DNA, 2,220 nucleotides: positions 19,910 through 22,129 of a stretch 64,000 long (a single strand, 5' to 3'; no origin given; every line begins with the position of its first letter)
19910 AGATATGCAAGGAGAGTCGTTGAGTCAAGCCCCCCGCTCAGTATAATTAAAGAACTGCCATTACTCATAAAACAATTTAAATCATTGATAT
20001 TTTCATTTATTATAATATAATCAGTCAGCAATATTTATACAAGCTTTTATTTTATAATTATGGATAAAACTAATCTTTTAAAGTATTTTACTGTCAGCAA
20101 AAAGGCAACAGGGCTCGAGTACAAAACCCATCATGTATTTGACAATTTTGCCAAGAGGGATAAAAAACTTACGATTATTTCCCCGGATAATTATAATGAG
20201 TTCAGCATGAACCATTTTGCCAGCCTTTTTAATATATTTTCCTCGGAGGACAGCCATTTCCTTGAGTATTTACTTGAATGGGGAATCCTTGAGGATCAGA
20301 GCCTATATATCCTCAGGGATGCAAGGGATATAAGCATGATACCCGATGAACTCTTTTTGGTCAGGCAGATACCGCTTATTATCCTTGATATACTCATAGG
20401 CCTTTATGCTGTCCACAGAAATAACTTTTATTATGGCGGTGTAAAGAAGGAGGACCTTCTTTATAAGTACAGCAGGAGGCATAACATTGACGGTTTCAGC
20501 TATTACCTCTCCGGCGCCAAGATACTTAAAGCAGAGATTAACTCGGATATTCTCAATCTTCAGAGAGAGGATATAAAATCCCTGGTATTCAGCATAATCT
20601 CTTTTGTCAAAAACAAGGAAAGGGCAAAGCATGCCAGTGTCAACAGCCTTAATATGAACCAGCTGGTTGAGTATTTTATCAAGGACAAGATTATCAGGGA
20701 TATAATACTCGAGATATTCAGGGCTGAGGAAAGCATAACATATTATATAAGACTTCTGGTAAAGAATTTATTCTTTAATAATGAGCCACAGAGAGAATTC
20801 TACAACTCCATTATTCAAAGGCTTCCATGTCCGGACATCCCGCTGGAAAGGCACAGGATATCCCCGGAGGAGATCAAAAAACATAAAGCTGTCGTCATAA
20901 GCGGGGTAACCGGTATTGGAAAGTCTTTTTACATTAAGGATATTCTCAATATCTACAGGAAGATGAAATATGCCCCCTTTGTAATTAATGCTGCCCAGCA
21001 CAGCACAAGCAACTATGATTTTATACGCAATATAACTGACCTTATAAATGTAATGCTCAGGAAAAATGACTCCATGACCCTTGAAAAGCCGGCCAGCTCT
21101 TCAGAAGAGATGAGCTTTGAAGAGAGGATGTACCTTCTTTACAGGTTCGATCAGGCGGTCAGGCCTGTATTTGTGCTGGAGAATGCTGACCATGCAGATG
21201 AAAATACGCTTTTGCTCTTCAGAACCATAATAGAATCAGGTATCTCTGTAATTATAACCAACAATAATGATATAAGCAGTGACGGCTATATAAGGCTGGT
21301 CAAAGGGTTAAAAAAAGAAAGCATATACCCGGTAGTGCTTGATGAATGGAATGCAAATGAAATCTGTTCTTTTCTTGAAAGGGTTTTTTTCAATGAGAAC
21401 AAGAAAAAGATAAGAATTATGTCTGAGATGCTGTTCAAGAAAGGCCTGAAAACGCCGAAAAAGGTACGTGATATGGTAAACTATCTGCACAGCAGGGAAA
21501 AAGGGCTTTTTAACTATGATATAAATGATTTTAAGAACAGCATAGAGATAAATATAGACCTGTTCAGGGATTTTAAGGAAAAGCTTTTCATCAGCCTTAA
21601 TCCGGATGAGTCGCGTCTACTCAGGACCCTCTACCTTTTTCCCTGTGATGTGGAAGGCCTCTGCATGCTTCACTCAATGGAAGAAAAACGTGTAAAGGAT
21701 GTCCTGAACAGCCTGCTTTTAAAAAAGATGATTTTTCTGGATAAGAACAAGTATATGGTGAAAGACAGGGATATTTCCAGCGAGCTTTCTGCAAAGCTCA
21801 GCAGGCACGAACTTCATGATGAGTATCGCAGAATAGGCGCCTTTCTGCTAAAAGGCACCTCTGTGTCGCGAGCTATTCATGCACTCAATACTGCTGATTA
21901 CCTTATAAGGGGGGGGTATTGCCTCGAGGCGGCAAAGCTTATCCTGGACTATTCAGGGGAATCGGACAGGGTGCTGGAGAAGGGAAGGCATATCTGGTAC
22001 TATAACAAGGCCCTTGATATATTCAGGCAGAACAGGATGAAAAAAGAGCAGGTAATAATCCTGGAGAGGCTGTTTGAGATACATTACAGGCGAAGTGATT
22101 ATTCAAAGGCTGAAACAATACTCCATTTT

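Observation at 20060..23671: Solitary 1203-aa STAND NTPase with TPR sensor array and an unassigned, possibly pseudokinase-like N-terminal domain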

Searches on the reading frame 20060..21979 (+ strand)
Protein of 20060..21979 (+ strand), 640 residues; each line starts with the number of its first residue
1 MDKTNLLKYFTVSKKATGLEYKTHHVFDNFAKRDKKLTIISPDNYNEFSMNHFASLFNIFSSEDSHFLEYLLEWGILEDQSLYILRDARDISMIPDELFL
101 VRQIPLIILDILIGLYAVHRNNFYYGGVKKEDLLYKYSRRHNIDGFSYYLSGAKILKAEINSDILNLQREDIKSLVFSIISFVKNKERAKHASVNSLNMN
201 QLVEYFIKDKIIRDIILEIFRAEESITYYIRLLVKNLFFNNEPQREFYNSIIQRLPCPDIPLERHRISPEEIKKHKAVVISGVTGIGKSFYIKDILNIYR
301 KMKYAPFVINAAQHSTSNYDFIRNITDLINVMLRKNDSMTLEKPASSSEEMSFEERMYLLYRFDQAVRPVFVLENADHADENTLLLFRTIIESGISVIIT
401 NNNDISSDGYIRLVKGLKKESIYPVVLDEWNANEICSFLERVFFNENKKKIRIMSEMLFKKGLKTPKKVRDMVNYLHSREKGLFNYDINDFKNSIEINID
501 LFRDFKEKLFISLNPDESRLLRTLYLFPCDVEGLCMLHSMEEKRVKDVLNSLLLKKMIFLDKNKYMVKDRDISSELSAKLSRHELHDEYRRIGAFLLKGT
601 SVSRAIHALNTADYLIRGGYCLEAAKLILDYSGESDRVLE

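Call 8: find_homologous_proteins(query=window:20060-21979:+, max_evalue=0.001)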
Query window:20060-21979:+: 8000 candidates shared short words with the query, none scored E <= 0.001.

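Call 18: predict_structure(protein=window:20060-21979:+)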
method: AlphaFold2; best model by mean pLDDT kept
length: 640 residues; sequences in the alignment: 1
mean_pLDDT: 37.1   pTM: 0.29
mean pLDDT of the five models: 37.1, 31.5, 30.4, 29.9, 29.5
residues with pLDDT >= 90: 0; 70-90: 0; 50-70: 58; < 50: 582
segments of 3 or more residues with pLDDT < 50: 1-369, 380-382, 392-394, 403-424, 444-608, 610-622
pLDDT, mean of each block of 10 residues (from residue 1): 28 28 31 30 30 31 33 32 28 29 34 34 34 35 32 31 30 34 31 30 33 35 32 34 34 28 29 38 30 37 43 39 44 37 37 45 46 54 51 51 45 41 45 54 47 44 42 45 36 32 32 35 33 33 39 34 30 33 39 41 48 41 51 52
secondary structure, 60 per line:
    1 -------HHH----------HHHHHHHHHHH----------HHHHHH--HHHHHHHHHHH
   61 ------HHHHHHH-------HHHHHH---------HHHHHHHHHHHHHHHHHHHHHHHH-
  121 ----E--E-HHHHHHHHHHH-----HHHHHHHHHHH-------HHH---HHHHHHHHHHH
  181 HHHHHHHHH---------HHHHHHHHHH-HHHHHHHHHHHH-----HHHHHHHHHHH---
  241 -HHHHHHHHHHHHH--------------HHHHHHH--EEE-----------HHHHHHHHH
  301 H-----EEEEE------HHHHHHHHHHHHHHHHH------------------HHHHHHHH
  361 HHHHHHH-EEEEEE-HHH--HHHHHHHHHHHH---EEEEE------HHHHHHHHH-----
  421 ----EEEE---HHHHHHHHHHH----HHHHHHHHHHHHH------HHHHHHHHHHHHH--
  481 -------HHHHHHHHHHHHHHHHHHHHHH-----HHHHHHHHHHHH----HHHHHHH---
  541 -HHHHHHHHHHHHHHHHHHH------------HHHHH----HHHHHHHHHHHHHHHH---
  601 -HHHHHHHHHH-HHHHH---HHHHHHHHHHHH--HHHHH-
elements in order: H21-31 H42-47 H50-60 H67-73 H81-86 H96-119 H130-140 H146-156 H170-189 H199-208 H210-221 H227-237 H242-254 H269-275 E278-280 H292-301 E307-311 H318-334 H353-367 E369-374 H381-392 E396-400 H407-415 E425-428 H432-442 H447-459 H466-478 H488-509 H515-526 H531-537 H542-560 H573-577 H582-597 H602-611 H613-617 H621-632 H635-639
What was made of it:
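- Tried and rejected: A single-sequence AF2 model of aa 1-640 was useless (pLDDT 37, call 18).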

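Call 23: search_protein_representatives(protein=window:20060-21979:+)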
Query: 640 residues. Proteins with E-value up to 0.001 (for the whole library): 2; up to 1e-10: 2; up to 1e-30: 2. The best 2 are listed.
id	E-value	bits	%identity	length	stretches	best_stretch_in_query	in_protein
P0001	2.3e-260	881.5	62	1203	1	1-637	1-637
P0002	1.5e-37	145.7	25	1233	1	1-630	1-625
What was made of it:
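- Exhaustive phmmer of aa 1-640 found only family members (call 23).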

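Call 62: search_dna_similar(query=window:20060-21979:+, collection=plasmids, mode=protein, max_evalue=0.1, max_rows=15)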
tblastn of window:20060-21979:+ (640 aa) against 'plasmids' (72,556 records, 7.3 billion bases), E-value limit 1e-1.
No match.
